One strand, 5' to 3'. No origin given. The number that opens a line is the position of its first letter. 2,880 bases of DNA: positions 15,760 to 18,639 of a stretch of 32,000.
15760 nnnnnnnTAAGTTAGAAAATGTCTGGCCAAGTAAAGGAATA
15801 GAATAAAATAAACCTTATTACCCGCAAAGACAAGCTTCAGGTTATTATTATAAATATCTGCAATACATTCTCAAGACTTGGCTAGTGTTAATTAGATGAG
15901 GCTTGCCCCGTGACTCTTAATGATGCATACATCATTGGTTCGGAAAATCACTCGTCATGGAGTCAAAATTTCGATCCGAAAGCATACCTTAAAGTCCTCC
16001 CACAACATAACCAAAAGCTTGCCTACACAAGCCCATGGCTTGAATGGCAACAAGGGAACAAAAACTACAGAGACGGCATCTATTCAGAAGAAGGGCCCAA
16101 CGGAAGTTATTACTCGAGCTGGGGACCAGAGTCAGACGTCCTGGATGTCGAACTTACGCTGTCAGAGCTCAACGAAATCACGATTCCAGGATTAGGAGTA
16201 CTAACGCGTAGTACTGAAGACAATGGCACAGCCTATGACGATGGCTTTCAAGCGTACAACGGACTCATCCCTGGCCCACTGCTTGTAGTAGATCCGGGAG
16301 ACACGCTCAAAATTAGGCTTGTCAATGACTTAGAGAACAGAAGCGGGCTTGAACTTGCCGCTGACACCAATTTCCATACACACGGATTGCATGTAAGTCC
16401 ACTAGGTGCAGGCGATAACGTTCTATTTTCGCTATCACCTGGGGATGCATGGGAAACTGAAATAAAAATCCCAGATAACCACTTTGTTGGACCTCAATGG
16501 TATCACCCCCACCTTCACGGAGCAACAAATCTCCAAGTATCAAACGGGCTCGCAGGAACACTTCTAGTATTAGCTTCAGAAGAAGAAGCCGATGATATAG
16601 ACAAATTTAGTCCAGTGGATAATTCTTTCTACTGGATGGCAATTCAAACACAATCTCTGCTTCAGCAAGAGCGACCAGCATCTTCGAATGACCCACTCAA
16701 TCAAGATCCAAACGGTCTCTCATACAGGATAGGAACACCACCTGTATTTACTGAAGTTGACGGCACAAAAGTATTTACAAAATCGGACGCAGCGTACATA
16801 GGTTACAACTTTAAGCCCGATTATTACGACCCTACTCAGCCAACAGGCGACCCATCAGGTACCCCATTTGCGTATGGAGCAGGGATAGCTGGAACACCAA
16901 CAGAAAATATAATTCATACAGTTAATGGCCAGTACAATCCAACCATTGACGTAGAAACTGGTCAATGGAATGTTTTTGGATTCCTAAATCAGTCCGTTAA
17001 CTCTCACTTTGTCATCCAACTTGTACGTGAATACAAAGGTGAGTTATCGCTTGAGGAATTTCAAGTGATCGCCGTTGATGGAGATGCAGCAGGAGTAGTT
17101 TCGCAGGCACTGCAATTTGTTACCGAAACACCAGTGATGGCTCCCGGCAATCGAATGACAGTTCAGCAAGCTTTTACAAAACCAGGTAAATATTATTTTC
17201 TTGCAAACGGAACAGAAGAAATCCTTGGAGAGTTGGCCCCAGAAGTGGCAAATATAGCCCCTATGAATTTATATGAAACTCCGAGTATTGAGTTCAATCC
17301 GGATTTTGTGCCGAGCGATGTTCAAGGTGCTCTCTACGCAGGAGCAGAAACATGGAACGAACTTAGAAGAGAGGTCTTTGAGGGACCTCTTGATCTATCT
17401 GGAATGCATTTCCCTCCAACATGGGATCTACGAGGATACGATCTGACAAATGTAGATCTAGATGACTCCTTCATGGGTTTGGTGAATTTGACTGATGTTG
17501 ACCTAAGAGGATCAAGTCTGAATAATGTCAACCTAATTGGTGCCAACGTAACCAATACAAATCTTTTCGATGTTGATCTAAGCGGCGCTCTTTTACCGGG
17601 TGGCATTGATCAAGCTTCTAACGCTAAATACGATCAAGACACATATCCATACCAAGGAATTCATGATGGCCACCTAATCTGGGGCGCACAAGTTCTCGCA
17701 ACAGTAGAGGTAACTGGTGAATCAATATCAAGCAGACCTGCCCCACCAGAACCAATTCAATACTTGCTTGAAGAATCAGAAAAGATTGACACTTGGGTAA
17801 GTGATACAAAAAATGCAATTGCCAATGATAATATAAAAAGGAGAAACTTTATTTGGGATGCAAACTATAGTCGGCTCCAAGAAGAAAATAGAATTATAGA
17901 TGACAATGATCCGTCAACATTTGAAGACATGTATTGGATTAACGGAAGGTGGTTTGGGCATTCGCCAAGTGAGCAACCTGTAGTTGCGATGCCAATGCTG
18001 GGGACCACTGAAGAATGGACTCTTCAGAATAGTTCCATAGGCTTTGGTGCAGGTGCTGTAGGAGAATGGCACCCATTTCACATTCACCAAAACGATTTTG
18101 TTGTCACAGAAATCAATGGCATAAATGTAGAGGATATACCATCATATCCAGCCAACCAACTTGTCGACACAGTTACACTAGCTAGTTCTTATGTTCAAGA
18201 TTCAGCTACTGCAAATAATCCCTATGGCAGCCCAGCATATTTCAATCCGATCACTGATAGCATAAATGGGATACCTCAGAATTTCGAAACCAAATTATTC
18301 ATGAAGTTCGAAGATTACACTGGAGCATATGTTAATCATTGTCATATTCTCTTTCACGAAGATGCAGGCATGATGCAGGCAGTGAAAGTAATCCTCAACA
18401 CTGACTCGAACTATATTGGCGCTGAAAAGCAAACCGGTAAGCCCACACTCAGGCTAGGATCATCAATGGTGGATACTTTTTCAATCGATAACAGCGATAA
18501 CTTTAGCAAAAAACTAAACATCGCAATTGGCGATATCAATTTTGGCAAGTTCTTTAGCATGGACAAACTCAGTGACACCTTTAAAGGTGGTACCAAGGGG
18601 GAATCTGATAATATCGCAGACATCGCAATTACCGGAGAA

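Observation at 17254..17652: Pentapeptide-repeat module inserted between cupredoxin regions of MCO paralog 2 and shared with the 819-aa protein 9 kb away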

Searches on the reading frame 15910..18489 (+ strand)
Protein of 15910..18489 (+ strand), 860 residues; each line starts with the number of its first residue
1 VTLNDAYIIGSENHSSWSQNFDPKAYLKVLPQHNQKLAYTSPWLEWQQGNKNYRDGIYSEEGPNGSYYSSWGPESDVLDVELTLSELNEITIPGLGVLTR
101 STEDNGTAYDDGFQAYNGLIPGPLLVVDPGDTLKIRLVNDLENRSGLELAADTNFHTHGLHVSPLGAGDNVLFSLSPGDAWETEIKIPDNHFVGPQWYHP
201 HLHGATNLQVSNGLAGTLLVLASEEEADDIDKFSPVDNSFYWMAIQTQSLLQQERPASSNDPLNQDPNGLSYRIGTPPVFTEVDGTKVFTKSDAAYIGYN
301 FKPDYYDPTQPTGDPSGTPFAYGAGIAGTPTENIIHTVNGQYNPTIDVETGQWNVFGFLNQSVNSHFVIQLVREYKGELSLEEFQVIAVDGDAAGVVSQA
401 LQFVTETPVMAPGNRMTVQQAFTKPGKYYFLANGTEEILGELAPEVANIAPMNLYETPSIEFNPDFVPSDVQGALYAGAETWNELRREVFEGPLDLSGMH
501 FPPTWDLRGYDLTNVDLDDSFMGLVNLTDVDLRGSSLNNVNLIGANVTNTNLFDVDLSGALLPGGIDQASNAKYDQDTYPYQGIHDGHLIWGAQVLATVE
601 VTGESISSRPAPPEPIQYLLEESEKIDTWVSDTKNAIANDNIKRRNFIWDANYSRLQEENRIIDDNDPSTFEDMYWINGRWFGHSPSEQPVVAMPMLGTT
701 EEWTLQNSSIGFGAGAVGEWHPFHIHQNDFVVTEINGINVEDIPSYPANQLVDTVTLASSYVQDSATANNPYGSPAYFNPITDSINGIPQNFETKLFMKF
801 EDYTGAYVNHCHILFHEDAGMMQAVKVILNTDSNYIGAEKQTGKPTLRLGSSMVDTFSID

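Call 41: search_solved_structures(query=window:15910-18489:+, max_evalue=0.001)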
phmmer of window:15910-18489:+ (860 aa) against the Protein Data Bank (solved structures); distinct sequences matched with E-value up to 0.001: 133 (the best 60 are shown).
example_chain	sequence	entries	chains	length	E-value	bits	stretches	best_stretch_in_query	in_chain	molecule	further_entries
9cpm_A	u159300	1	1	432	8.4e-17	63.8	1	115-226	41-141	Laccase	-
2xu9_A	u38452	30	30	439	9.6e-17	63.6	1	115-226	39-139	LACCASE | LACCASE-LIKE PROTEIN | THERMUS THERMOPHILUS MULTICOPPER OXIDASE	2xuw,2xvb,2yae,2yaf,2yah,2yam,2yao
6w2k_A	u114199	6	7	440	9.7e-17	63.6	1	115-226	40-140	Laccase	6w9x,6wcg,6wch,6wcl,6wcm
6wcn_A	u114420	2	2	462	1.4e-16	63.1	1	115-226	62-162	Laccase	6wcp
3zx1_A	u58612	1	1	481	1e-15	60.2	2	113-226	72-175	OXIDOREDUCTASE, PUTATIVE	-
8r4h_A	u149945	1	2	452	4.1e-12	48.3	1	107-225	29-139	Copper efflux oxidase,Multicopper oxidase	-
8r4f_A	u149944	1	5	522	7e-12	47.5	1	107-225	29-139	Copper efflux oxidase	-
3v9e_A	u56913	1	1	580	2.1e-10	42.7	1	104-222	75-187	Laccase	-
3sqr_A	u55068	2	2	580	4.4e-10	41.6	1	104-222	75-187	laccase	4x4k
6evg_A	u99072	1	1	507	6e-10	41.2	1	108-225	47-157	Multi-copper Oxidase CueO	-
9bd5_A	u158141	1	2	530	1.2e-09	40.2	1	687-827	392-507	Spore coat protein A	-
4yfo_A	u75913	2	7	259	3.1e-09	38.8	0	508-565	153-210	beta1_ex1 | 6beta1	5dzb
9gly_A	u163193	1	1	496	5.5e-09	38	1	115-223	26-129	Laccase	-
6im8_A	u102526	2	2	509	2e-08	36.1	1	115-220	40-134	Blue copper oxidase CueO,PM2 peptide,Blue copper oxidase CueO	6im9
6im7_A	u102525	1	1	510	2.1e-08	36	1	115-220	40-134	Blue copper oxidase CueO,12.1 peptide,Blue copper oxidase CueO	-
2yxv_A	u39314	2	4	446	3.5e-08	35.3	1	115-220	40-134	Blue copper oxidase cueO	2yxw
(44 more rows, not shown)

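Call 43: predict_structure(alignment_id=A2)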
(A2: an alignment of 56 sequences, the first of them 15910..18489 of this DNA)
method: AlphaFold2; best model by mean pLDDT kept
length: 860 residues; sequences in the alignment: 56
mean_pLDDT: 79.1   pTM: 0.81
mean pLDDT of the five models: 79.1, 78.4, 77.6, 75.6, 75.0
residues with pLDDT >= 90: 375; 70-90: 258; 50-70: 116; < 50: 111
segments of 3 or more residues with pLDDT < 50: 163-166, 456-506, 518-524, 561-577, 809-811, 813-816, 819-827
pLDDT, mean of each block of 10 residues (from residue 1): 91 92 95 91 96 90 96 87 96 97 83 95 94 94 82 82 53 85 84 87 81 93 84 87 96 95 95 95 96 89 89 77 87 97 98 95 93 93 92 71 92 92 97 95 88 47 33 33 35 38 46 47 47 54 52 50 38 42 89 97 96 87 90 93 86 67 71 76 62 68 90 76 77 94 89 89 92 86 81 91 53 46 48 63 73 71
secondary structure, 60 per line:
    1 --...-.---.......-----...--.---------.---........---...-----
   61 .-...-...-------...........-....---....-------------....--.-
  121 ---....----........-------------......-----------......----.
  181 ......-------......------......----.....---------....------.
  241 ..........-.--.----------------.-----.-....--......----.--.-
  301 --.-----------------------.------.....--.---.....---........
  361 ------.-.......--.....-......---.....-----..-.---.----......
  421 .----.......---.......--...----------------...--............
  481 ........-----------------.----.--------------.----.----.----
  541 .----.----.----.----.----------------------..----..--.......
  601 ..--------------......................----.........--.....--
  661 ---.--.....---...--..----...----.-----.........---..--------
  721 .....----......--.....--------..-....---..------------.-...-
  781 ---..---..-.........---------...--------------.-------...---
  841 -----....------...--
elements in order (helices of 4 or more, strands of 3 or more residues): H11-17 H42-49 E67-69 E77-87 E89-92 E96-99 E113-116 E124-127 E132-139 E153-158 E170-175 E180-186 E194-199 H206-211 E216-220 H230-233 E240-250 E280-283 E286-291 E334-338 E345-349 E353-360 E369-375 E378-382 E384-389 H393-397 E415-421 E426-432 H436-442 H469-488 E594-602 H617-638 E643-651 H654-658 H668-671 E675-677 E699-707 E721-725 E730-735 E754-757 E777-779 E792-800 E810-812 E835-837 E846-849 E856-858
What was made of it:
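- On Three-domain multicopper oxidase (laccase-like): The AF2 model has pTM 0.81 with core pLDDT above 85 (call 43).
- The insert has pLDDT 33-54 in the 860-residue model, and no coordinates were available (call 43). That strand is followed by a family-specific long helix at 617-638 (call 43). There is no confident model of the module's position (call 43).
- Tried and rejected: The AF2 model of residues 1-860 did not place the insert, which had pLDDT 33-54 (call 43).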

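Call 48: fold_search(model_id=the predicted structure, library=pdb)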
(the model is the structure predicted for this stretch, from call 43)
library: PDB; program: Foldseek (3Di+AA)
matches with E <= 10: 1636; with E <= 0.001: 494
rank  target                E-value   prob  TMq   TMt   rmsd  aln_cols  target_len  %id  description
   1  6wcn                  1.9e-28  1.00  0.40  0.76   9.3       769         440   16  Crystal structure of Laccase from Thermus thermophilus HB27 with an open conformation of beta-hairpin (Average deposited (released 2021-03-31)
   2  2xu9                  3.5e-28  1.00  0.39  0.74  10.1       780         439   16  Crystal structure of Laccase from Thermus thermophilus HB27 (released 2011-10-26)
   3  6w2k_A                2.4e-27  1.00  0.39  0.74  10.6       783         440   16  Crystal structure of laccase from Thermus thermophilus HB27 in reducing conditions (Na2,S2,O2, 20 min) (released 2021-03-10)
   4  9cpm                  4.8e-27  1.00  0.40  0.76   9.7       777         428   16  Thermus thermophilus HB27 laccase (Tth-Lac) mutant with partial deletion of beta-hairpin sequence (released 2025-02-05)
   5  2fqg                  1.8e-22  1.00  0.39  0.69   8.9       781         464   14  Crystal Structures of E. coli Laccase CueO under different copper binding situations (released 2007-01-30)
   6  6xiz_A                2.0e-22  1.00  0.37  0.64  16.9       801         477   14  Crystal structure of multi-copper oxidase from Pediococcus acidilactici (released 2021-03-10)
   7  6evg                  2.6e-22  1.00  0.41  0.76   7.3       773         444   15  Structural and Functional Characterisation of a Bacterial Laccase-like Multi-copper Oxidase CueO from Lignin-Degrading B (released 2018-04-11)
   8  8r4h_A                3.1e-22  1.00  0.38  0.71  10.6       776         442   14  Crystal structure of the copper efflux oxidase (CueO) from Hafnia alvei deleted of the Met-rich domain (released 2025-04-23)
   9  5b7e                  4.8e-22  1.00  0.39  0.67  11.9       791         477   14  Structure of perdeuterated CueO (released 2016-10-19)
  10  2fqd                  5.0e-22  1.00  0.38  0.67   8.4       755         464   13  Crystal Structures of E. coli Laccase CueO under different copper binding situations (released 2007-01-30)
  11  3zx1                  5.6e-22  1.00  0.38  0.67  11.0       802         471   14  Multicopper oxidase from Campylobacter jejuni: a metallo-oxidase (released 2011-12-14)
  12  6iqy_A                6.7e-22  1.00  0.38  0.58   7.7       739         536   13  High resolution structure of bilirubin oxidase from Myrothecium verrucaria - M467Q mutant, anaerobically prepared (released 2018-11-21)
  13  3aw5                  8.3e-22  1.00  0.36  0.67  11.8       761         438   15  Structure of a multicopper oxidase from the hyperthermophilic archaeon Pyrobaculum aerophilum (released 2011-06-08)
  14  8rtr_AAA              9.3e-22  1.00  0.39  0.60   7.9       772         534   14  Bilirubin oxidase from Myrothecium verrucaria with R356S mutation (released 2025-08-06)
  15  6i3k_A                1.0e-21  1.00  0.39  0.60   8.1       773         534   14  Bilirubin oxidase from Myrothecium verrucaria, mutant W396A in complex with ferricyanide (released 2019-10-02)
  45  2yxw_B                7.3e-21  1.00  0.38  0.70   9.1       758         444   14  The deletion mutant of Multicopper Oxidase CueO (released 2008-01-01)
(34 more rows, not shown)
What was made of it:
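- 15910..19704 (+): MCO2, 1264 aa. It is a three-domain laccase-like multicopper oxidase with an FG-GAP-repeat C-terminal region, and it is the recipient of the module. The AF2 model has pTM 0.81 and its best Foldseek matches are Thermus laccase (TM-score normalised to the target 0.76), CueO and CotA (calls 43, 48).
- On Three-domain multicopper oxidase (laccase-like): Foldseek against the PDB gives Thermus laccase at E 1.9e-28 and TM-score normalised to the target 0.76, then CueO, CotA and bilirubin oxidase (call 48).
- Closest known: Bacterial three-domain laccase-like multicopper oxidases. Same: The fold is the same (Foldseek E about 1e-28, TM-score normalised to the target up to 0.76; call 48).
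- AF2 pTM 0.81; Foldseek TM-score normalised to the target 0.76 against Thermus laccase (calls 43, 48). Hits include the hairpin and Met-rich deletion mutants 9cpm, 8r4h and 2yxw (call 48).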

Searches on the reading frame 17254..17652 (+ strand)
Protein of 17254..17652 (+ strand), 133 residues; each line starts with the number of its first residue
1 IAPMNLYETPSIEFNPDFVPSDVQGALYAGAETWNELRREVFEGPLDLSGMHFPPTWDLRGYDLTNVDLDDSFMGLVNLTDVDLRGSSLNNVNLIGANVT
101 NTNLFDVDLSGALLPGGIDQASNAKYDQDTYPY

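Call 28: search_protein_representatives(protein=window:17254-17652:+)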
Query: 133 residues. Proteins with E-value up to 0.001 (for the whole library): 19973; up to 1e-10: 1396; up to 1e-30: 15. The best 150 are listed.
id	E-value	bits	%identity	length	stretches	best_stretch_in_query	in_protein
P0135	1.1e-58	213.8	38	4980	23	47-117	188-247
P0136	1.0e-46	175.0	40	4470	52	76-119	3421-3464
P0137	2.2e-45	170.6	37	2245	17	47-128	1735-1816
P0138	4.0e-43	163.3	40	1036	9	60-118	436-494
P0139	2.7e-41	157.4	37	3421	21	47-117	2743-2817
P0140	4.7e-40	153.4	35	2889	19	21-117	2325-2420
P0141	7.9e-39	149.4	36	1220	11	58-123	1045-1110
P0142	8.7e-39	149.3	33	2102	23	49-123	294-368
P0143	1.9e-38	148.2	44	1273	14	58-121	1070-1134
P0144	7.2e-36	139.8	36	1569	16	57-116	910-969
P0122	4.9e-35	137.1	40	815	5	20-124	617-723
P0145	7.0e-34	133.4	34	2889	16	45-101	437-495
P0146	4.5e-33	130.8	41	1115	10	51-118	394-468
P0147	2.5e-32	128.4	36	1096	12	59-130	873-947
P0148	3.0e-31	124.9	36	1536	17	47-118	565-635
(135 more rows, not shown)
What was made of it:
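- Checked: All other hits were generic pentapeptide proteins at 30-45% identity (call 28).
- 19,973 library proteins hit the insert at E<=0.001 (call 28).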

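Call 50: find_related_loci(query=window:17314-17640:+, collection=metagenome_contigs, flank=6000)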
Query window:17314-17640:+ (109 aa) in metagenome_contigs; peptide patterns used: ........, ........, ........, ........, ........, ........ (x = any residue, [..] = any of these).
236 stretches matched a pattern; 1 encode a relative of the query (tblastn E <= 1e-3); 1 distinct loci.
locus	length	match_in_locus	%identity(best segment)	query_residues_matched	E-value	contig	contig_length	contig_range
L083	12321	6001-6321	85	2-108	4e-60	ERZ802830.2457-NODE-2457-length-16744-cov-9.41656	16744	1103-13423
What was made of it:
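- Tried and rejected: The metagenome scan with the module gave only one further locus, L083 (call 50).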

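Call 54: predict_structure(alignment_id=A4)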
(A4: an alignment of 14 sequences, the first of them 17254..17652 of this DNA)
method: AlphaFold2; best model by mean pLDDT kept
length: 133 residues; sequences in the alignment: 14
mean_pLDDT: 77.5   pTM: 0.71
mean pLDDT of the five models: 77.5, 77.3, 76.9, 73.2, 68.7
residues with pLDDT >= 90: 55; 70-90: 42; 50-70: 12; < 50: 24
segments of 3 or more residues with pLDDT < 50: 1-19, 130-132
pLDDT, mean of each block of 10 residues (from residue 1): 39 42 84 87 78 92 93 93 93 91 88 79 58 46
secondary structure, 60 per line:
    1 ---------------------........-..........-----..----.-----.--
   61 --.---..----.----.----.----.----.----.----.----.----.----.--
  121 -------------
elements in order: H22-29 H31-40
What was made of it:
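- The insert sits in an inter-domain surface linker on flexible tethers (calls 43, 54).
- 17317..17418 (+): Leader: two alpha-helices that cap the N-terminal end of the beta-helix (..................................). The model shows helices at 22-29 and 31-40 of the 133-aa segment, with pLDDT 78-87 (call 54).
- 17422..17601 (+): Twelve contiguous pentapeptide repeats, forming three coils of a right-handed quadrilateral beta-helix. AF2 gives pLDDT about 90 with a strand every 5 residues (call 54).
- On Pentapeptide repeat protein (Rfr) domain: The AF2 model of the module has pLDDT about 90 over the coils and a strand every five residues (call 54).
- The module alone models at pLDDT about 90 in the coils, with cap helices and disordered ends (call 54). 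The long disordered tethers argue for a loosely attached domain (call 54).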

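Call 59: fold_search(model_id=the predicted structure, library=pdb)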
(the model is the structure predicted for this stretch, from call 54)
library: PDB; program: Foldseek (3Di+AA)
matches with E <= 10: 236; with E <= 0.001: 19
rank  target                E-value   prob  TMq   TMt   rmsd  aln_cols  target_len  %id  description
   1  2o6w                  6.3e-05  1.00  0.33  0.30   6.5        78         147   29  Crystal Structure of a Pentapeptide Repeat Protein (Rfr23) from the cyanobacterium Cyanothece 51142 (released 2007-12-18)
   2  2j8i_B                7.4e-05  1.00  0.54  0.61   4.5        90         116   31  Structure of NP275, a pentapeptide repeat protein from Nostoc punctiforme (released 2006-12-07)
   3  4yei_A                8.3e-05  1.00  0.33  0.21   8.8       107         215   22  Beta1mut synthetic solenoid protein (released 2016-03-09)
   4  2j8i_A                8.8e-05  1.00  0.55  0.69   4.7        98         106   31  Structure of NP275, a pentapeptide repeat protein from Nostoc punctiforme (released 2006-12-07)
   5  5dqa_C                1.0e-04  1.00  0.24  0.16  11.3       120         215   18  t3284 loop variant of beta1 (released 2016-08-31)
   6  6zt5_B                1.6e-04  1.00  0.47  0.35   4.9        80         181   29  Complex between a homodimer of Mycobacterium smegmatis MfpA and a single copy of the N-terminal 47 kDa fragment of the (released 2021-03-03)
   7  4yc5                  2.2e-04  1.00  0.40  0.26   8.4       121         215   22  Beta1 synthetic solenoid protein (released 2016-03-09)
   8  6zt5_A                3.3e-04  1.00  0.26  0.19  11.7        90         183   17  Complex between a homodimer of Mycobacterium smegmatis MfpA and a single copy of the N-terminal 47 kDa fragment of the (released 2021-03-03)
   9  2j8k                  3.3e-04  0.98  0.23  0.17  10.8       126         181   17  Structure of the fusion of NP275 and NP276, pentapeptide repeat proteins from Nostoc punctiforme (released 2006-12-07)
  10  3du1                  4.3e-04  1.00  0.32  0.19   6.7        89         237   26  The 2.0 Angstrom Resolution Crystal Structure of HetL, a Pentapeptide Repeat Protein involved in Heterocyst Differentiat (released 2008-11-11)
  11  6uvi_A                5.1e-04  1.00  0.45  0.39   1.5        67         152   39  Crystal structure of alr1298, a pentapeptide repeat protein from Nostoc Pcc 7120, determined at 2.3 Angstrom resolutio (released 2020-03-04)
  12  2g0y                  5.1e-04  0.90  0.17  0.17  11.7       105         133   21  Crystal Structure of a Lumenal Pentapeptide Repeat Protein from Cyanothece sp 51142 at 2.3 Angstrom Resolution. Tetragon (released 2006-11-07)
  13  6zt4_A                5.7e-04  1.00  0.35  0.27   8.0       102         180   22  Pentapeptide repeat protein MfpA from Mycobacterium smegmatis (released 2021-03-03)
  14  5dqa_A                6.4e-04  0.99  0.25  0.16  10.5       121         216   24  t3284 loop variant of beta1 (released 2016-08-31)
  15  4ycq                  7.1e-04  1.00  0.43  0.32   4.5       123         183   20  Beta1 synthetic solenoid protein (released 2016-03-09)
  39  9fyq_A                1.1e-02  0.84  0.27  0.07  11.6        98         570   12  Cryo-EM structure of native SV2A in complex with TeNT-Hc, gangliosides and Pro-Macrobody 5 (released 2025-05-21)
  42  7uia_C                1.5e-02  0.60  0.23  0.31  11.3       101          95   10  Crystal structure of BoNT/E receptor binding domain in complex with SV2 and VHH (released 2023-04-05)
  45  8jlg_A                1.7e-02  1.00  0.41  0.49   9.1       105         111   16  Cryo-EM structure of SV2A in complex with BoNT/A2 Hc (released 2024-05-01)
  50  7uia_F                2.3e-02  0.54  0.23  0.31  11.0       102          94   10  Crystal structure of BoNT/E receptor binding domain in complex with SV2 and VHH (released 2023-04-05)
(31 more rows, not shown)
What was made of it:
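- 17422..17601 (+): Foldseek matches Np275, Rfr23, Alr1298, HetL and MfpA (call 59).
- On Pentapeptide repeat protein (Rfr) domain: Its best PDB fold matches are Np275, Rfr23, Alr1298, HetL and MfpA, with probability 1.00 (call 59).
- Closest known: Pentapeptide repeat proteins. Same: It is predicted as a right-handed quadrilateral beta-helix with an alpha-helical N-cap (calls 54, 59).
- Closest known: SV2 luminal domain, a pentapeptide-repeat helix nested in a loop of a 12-TM transporter. Same: SV2 structures appear among the fold matches (9fyq, 8jlg, 7uia; call 59).
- Foldseek matches Np275, Rfr23, HetL, MfpA and the SV2 luminal domain (call 59).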

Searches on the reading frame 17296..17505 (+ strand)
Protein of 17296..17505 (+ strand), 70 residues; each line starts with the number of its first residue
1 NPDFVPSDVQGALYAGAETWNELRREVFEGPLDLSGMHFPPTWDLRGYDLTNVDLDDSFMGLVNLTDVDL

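Call 56: find_homologous_proteins(query=window:17296-17505:+, max_evalue=0.001)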
Query seq(70 aa): 1 candidates shared short words with the query, none scored E <= 0.001.
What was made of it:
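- The third homology search returned nothing (call 56) and the metagenome scan found only one locus (call 50), so sampling of close relatives is thin.
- Tried and rejected: The third homology search, with a 70-aa query of leader plus first coil, found one candidate and no scoring hit (call 56).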
